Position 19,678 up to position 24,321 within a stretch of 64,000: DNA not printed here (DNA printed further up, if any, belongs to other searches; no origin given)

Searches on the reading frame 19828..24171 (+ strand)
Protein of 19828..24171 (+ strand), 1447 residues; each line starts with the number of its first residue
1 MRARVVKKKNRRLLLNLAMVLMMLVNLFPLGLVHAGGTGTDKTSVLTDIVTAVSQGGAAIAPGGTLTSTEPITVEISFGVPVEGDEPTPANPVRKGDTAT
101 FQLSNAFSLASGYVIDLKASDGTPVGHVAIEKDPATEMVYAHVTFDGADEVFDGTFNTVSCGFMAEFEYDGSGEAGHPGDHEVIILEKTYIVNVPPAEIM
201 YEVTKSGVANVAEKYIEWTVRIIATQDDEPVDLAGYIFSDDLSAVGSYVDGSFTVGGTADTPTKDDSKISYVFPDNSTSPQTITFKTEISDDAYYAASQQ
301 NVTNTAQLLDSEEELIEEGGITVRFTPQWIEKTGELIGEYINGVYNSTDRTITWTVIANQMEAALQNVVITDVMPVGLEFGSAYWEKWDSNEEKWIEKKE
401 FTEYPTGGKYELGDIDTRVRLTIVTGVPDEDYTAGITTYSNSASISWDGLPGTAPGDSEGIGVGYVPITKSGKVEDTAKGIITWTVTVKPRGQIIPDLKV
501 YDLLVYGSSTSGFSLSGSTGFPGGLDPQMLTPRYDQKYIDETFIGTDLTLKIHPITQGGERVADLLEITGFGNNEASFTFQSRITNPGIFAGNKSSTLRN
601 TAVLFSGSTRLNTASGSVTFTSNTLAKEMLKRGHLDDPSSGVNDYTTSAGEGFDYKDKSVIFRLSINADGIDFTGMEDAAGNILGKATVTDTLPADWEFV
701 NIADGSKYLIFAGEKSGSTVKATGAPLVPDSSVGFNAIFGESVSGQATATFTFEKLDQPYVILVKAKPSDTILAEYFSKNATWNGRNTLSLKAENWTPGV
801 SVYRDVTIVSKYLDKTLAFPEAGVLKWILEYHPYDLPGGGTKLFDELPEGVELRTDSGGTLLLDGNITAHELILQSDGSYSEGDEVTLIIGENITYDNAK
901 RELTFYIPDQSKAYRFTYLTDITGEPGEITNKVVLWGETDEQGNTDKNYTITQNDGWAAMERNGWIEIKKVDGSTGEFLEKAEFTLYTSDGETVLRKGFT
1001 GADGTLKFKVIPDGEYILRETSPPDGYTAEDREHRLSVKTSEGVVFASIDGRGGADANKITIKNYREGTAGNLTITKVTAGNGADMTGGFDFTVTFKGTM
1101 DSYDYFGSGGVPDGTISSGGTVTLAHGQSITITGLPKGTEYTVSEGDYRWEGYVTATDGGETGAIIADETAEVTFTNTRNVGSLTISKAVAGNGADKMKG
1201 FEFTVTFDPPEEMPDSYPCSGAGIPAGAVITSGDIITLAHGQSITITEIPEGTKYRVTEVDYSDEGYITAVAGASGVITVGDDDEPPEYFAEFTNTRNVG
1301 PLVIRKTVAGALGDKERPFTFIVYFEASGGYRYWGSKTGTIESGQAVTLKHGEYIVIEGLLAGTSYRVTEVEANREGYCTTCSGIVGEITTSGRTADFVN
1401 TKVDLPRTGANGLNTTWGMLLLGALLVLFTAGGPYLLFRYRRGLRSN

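Call 36: search_protein_families(library=pfam, proteins=[window:19828-24171:+], max_evalue=0.00001)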
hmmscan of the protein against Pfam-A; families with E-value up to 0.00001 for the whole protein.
window:19828-24171:+ (1447 aa): 4 families
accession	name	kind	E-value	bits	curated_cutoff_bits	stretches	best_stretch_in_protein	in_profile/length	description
PF24547.1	DUF7601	-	5.6e-78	259.5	27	3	1071-1179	1-116/116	Domain of unknown function (DUF7601)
PF17802.7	SpaA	-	6.9e-26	90.7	23.1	1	965-1045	2-83/91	Prealbumin-like fold domain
PF19407.5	DUF5979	-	1.4e-23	83.9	25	2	1073-1178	1-102/104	Domain of unknown function (DUF5979)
PF05737.18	Collagen_bind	-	2.9e-10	40.9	27.5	0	342-444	7-119/131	Collagen binding domain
